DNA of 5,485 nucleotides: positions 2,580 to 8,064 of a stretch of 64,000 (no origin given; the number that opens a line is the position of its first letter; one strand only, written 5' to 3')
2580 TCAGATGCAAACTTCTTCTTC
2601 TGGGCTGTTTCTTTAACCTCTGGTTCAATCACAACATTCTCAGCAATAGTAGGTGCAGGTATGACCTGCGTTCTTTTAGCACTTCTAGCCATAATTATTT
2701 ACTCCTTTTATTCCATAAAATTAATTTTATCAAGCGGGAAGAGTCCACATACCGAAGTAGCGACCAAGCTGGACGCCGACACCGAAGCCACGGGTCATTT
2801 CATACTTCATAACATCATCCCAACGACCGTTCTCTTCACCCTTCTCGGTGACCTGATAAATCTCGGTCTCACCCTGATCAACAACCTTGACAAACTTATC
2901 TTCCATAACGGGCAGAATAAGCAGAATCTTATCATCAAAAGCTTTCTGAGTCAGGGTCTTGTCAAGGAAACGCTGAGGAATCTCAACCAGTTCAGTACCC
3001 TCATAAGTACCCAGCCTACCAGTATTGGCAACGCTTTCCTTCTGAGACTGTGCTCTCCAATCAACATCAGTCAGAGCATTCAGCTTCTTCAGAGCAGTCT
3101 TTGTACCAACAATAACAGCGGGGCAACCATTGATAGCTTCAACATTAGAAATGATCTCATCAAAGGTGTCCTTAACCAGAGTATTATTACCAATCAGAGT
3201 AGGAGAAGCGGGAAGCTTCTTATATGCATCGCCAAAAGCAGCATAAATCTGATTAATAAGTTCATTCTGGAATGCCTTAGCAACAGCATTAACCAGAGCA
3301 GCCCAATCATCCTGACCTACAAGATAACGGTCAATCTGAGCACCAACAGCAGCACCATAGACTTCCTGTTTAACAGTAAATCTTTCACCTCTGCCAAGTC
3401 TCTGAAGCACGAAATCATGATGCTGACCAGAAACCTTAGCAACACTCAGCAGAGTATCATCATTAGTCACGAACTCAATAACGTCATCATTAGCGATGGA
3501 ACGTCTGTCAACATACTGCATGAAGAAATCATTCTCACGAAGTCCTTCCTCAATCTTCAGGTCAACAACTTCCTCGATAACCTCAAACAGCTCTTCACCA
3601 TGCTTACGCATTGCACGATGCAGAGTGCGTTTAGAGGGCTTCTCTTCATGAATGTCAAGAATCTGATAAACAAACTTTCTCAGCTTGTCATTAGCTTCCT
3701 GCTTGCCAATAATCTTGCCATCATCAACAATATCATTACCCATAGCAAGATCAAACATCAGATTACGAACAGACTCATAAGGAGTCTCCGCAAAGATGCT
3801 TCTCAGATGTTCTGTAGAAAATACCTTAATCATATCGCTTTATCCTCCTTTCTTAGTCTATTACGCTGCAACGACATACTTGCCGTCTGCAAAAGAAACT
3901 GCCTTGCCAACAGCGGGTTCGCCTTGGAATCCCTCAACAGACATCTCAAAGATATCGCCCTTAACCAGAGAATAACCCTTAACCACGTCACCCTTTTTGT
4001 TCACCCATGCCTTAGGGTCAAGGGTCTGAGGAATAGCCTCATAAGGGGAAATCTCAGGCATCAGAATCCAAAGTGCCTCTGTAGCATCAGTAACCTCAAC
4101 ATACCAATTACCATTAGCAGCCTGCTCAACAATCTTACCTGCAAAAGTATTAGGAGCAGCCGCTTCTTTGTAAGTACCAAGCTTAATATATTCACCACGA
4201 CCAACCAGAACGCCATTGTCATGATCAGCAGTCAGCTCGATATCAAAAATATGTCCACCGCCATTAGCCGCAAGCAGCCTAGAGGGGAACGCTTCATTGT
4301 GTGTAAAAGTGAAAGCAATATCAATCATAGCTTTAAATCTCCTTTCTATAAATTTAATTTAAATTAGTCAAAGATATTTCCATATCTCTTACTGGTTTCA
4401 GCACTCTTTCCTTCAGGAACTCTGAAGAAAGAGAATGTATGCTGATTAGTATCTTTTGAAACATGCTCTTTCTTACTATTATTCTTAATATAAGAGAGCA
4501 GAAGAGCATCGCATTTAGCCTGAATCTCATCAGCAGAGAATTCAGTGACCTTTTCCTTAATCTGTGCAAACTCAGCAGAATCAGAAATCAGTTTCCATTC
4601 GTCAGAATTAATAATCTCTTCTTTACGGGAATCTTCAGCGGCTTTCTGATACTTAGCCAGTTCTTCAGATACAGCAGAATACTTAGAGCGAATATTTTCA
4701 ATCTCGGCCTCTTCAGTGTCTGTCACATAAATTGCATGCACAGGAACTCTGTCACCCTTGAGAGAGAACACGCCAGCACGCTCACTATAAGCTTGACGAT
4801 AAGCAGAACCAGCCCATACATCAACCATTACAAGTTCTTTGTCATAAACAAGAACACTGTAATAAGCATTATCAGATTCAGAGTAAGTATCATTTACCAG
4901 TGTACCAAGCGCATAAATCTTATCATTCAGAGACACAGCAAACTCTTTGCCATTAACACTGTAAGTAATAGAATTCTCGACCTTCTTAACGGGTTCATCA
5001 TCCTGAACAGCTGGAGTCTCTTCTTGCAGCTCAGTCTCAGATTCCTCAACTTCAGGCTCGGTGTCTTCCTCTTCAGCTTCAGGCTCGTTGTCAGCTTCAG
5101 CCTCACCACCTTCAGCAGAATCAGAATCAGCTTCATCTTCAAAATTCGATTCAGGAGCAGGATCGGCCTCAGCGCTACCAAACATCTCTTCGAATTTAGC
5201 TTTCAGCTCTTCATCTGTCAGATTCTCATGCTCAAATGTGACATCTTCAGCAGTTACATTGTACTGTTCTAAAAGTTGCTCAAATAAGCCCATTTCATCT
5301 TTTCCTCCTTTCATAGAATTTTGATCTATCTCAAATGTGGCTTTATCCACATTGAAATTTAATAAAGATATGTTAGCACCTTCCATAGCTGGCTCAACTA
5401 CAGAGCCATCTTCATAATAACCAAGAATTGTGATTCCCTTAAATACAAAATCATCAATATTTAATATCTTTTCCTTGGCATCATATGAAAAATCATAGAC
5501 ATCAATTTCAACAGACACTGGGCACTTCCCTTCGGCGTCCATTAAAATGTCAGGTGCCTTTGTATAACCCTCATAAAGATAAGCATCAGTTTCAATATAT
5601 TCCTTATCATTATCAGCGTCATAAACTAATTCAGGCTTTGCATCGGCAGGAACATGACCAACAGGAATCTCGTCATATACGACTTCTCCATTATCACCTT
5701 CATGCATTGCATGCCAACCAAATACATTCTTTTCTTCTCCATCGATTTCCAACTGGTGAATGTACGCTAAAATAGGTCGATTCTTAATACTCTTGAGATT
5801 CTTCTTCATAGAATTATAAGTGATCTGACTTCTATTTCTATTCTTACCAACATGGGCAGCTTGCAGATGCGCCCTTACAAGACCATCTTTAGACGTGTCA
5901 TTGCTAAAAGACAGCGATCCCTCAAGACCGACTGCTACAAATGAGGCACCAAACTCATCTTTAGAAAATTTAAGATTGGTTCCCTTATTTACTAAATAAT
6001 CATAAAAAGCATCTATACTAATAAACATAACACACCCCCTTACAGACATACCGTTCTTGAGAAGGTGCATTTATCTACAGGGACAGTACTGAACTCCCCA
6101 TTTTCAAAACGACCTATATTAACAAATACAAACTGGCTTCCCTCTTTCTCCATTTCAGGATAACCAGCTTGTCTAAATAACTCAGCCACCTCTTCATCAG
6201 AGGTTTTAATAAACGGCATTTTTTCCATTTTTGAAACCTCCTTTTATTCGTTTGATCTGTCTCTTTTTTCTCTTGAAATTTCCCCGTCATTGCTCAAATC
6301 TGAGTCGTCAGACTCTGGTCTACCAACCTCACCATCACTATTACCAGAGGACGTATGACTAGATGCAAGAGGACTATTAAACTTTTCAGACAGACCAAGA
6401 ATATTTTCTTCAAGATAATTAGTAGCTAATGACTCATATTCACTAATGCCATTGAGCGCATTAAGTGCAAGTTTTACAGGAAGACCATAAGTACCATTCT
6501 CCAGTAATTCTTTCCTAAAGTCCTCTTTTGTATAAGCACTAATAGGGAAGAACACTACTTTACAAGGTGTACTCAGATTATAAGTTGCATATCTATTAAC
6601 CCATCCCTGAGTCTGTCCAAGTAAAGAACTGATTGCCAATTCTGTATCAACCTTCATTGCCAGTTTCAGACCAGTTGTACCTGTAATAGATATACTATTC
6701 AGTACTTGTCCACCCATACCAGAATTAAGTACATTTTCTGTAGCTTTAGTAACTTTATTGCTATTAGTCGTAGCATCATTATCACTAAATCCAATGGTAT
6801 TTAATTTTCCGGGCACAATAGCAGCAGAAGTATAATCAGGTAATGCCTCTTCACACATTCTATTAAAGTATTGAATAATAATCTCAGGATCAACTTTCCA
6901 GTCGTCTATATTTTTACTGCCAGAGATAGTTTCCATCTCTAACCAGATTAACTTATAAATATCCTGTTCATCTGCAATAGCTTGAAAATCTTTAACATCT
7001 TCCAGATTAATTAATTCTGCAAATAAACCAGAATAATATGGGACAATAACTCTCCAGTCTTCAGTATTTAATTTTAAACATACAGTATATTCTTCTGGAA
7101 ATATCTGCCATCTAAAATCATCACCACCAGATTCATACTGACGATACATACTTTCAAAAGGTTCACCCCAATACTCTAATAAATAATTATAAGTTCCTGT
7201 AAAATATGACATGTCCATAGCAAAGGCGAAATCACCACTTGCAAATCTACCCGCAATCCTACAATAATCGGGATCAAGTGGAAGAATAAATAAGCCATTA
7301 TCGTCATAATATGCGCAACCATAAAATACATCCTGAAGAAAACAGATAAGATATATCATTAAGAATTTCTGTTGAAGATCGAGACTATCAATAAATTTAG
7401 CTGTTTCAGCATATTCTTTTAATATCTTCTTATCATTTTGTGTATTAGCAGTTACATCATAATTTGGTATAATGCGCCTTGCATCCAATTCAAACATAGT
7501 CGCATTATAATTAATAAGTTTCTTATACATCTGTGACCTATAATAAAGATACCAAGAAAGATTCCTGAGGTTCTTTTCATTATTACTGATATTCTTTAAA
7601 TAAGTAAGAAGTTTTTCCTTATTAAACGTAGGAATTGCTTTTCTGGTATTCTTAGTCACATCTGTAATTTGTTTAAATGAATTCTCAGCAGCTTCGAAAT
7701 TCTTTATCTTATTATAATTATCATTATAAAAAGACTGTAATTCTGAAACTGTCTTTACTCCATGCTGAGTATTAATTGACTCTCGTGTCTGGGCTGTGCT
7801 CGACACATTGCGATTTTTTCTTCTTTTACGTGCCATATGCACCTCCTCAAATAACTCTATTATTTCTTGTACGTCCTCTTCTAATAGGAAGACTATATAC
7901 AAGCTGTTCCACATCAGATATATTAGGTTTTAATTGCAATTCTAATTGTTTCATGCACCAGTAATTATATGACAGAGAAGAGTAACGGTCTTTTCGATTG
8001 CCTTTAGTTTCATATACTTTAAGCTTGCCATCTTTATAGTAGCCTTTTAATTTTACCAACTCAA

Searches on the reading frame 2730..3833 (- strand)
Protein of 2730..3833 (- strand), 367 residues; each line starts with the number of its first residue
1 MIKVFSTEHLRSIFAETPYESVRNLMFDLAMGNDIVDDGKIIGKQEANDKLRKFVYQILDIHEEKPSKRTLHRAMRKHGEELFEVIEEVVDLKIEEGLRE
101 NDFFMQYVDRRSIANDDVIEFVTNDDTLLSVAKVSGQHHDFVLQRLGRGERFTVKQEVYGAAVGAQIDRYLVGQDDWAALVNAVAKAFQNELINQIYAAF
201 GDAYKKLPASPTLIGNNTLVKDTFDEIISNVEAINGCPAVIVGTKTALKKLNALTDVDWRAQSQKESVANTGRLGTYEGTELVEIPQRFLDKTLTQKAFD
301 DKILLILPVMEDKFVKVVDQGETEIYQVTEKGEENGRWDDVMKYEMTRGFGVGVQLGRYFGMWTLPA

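Call 11: search_protein_families(library=phrogs, proteins=[window:2730-3833:-], max_evalue=0.001)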
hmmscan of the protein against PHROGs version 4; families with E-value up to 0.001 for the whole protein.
window:2730-3833:- (367 aa): 4 families
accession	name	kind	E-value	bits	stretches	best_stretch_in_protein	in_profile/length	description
phrog_4088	-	unknown function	4.2e-64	217.9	1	34-363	19-329/332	-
phrog_22779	-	unknown function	3.8e-20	73.4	1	159-357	4-196/205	-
phrog_16565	-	unknown function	1.1e-06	29.1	1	218-331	179-283/312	-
phrog_27131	-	unknown function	0.0002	22.6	1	63-138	39-112/119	-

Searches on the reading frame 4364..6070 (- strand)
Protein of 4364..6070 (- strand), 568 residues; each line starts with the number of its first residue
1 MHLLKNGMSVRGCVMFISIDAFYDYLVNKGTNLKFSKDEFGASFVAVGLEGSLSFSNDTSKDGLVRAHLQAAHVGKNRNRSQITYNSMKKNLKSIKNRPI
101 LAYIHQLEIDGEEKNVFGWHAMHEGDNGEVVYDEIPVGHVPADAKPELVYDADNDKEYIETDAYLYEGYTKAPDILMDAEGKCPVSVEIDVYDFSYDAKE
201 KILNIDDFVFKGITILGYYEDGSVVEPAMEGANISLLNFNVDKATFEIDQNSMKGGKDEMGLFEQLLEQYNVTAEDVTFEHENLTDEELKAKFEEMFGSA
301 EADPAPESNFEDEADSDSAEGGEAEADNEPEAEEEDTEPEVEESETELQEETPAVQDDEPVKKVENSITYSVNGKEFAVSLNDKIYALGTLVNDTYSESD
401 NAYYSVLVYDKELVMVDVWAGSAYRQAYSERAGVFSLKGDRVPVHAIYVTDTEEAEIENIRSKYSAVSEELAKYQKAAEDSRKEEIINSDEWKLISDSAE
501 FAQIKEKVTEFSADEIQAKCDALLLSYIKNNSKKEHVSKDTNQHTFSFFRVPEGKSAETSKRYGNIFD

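Call 11: search_protein_families(library=phrogs, proteins=[window:4364-6070:-], max_evalue=0.001)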
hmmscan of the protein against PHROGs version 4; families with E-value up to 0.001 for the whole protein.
window:4364-6070:- (568 aa): 1 family
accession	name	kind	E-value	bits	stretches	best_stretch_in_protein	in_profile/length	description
phrog_3313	-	unknown function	2.8e-52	179.3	1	64-568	23-476/480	-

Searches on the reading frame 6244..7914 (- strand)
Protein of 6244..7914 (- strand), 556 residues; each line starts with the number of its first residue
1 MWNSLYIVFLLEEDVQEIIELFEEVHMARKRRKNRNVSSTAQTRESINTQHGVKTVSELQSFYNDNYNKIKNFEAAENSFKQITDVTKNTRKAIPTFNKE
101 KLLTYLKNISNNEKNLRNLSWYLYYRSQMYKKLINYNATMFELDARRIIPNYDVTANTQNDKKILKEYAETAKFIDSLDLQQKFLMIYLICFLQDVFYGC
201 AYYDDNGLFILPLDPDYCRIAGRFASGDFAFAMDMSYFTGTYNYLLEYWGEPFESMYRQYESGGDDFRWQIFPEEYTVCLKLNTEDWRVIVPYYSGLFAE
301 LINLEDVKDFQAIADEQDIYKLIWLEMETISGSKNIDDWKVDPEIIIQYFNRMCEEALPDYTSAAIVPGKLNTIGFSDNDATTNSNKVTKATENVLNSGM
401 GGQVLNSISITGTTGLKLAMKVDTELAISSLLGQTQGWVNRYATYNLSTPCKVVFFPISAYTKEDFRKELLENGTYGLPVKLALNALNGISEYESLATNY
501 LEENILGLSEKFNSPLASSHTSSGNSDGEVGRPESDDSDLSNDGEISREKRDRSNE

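Call 11: search_protein_families(library=phrogs, proteins=[window:6244-7914:-], max_evalue=0.001)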
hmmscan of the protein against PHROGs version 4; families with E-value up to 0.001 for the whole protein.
window:6244-7914:- (556 aa): 1 family
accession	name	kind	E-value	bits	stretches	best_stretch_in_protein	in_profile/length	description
phrog_2739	-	head and packaging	2.9e-89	301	1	63-554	11-499/501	portal protein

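Call 14: search_dna_similar(query=window:6244-7914:-, collection=phages, mode=protein, max_rows=15)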
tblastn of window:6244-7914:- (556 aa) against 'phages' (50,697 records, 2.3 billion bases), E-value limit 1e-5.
Records with a match: 77; places in all: 77; records where one place covers at least 80% of the query: 47.
Best place of each record, by identity: <60% 77.
By first word of the organism name: Bacillus 36; Lactococcus 22; Staphylococcus 4; Mammaliicoccus 4; Bacteriophage 3; Brevibacillus 2; Clostridioides 2; Clostridium 2; Alicyclobacillus 1; Peptoclostridium 1.
By host as written in the record: Lactococcus lactis 17; Bacillus anthracis Sterne 10; Bacillus cereus 7; Bacillus anthracis 7; - 4; Brevibacillus laterosporus 2; Staphylococcus epidermidis 36-1 2; Bacillus subtilis 2; and 20 more.
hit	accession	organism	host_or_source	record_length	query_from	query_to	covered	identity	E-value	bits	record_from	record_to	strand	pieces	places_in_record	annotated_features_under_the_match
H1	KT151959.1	Brevibacillus phage Sundance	Brevibacillus laterosporus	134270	83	555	85%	30.3%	1e-49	190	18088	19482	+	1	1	putative structural protein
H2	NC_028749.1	Brevibacillus phage Sundance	Brevibacillus laterosporus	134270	83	555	85%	30.3%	1e-49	190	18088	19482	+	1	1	portal protein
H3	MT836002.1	Bacteriophage sp.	human fecal samples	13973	87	552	84%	30.0%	5e-47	182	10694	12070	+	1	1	record has no annotation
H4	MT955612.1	Staphylococcus phage SPbeta-like 2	Staphylococcus haemolyticus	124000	65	549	87%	28.1%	4e-43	171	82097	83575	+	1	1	hypothetical protein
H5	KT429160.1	Staphylococcus phage SPbeta-like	Staphylococcus epidermidis 36-1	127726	65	549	87%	28.1%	4e-43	171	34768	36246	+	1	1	hypothetical protein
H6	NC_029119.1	Staphylococcus phage SPbeta-like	Staphylococcus epidermidis 36-1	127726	65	549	87%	28.1%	4e-43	171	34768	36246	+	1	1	portal protein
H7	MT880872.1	Staphylococcus phage PhiSepi-HH3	Staphylococcus epidermidis HD21-2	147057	65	549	87%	28.1%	4e-43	171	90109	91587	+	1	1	hypothetical protein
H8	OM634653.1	Bacillus phage vB_BsuS_PJN02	Bacillus subtilis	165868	68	555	88%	27.5%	2e-48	187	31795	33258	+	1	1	portal protein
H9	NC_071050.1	Bacillus phage vB_BsuS_PJN02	Bacillus subtilis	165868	68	555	88%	27.5%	2e-48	187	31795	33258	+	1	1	portal protein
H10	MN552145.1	Lactococcus phage P1048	Lactococcus lactis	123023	23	555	96%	25.2%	4e-36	150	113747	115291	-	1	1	hypothetical protein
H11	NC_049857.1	Lactococcus phage P1048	Lactococcus lactis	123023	23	555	96%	25.2%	4e-36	150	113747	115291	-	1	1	portal protein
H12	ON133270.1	Bacillus phage 2S-4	Rosselomorea vietnamensis FJAT-46955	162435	68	555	88%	27.3%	4e-48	186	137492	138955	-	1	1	none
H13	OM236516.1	Bacillus phage FADO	Bacillus subtilis BEST7003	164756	68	555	88%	27.3%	6e-48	185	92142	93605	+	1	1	hypothetical protein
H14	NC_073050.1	Bacillus phage FADO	Bacillus subtilis BEST7003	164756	68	555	88%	27.3%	6e-48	185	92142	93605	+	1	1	hypothetical protein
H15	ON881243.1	Bacillus phage PK-3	Bacillus sp.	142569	68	555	88%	27.3%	8e-48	185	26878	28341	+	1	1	hypothetical protein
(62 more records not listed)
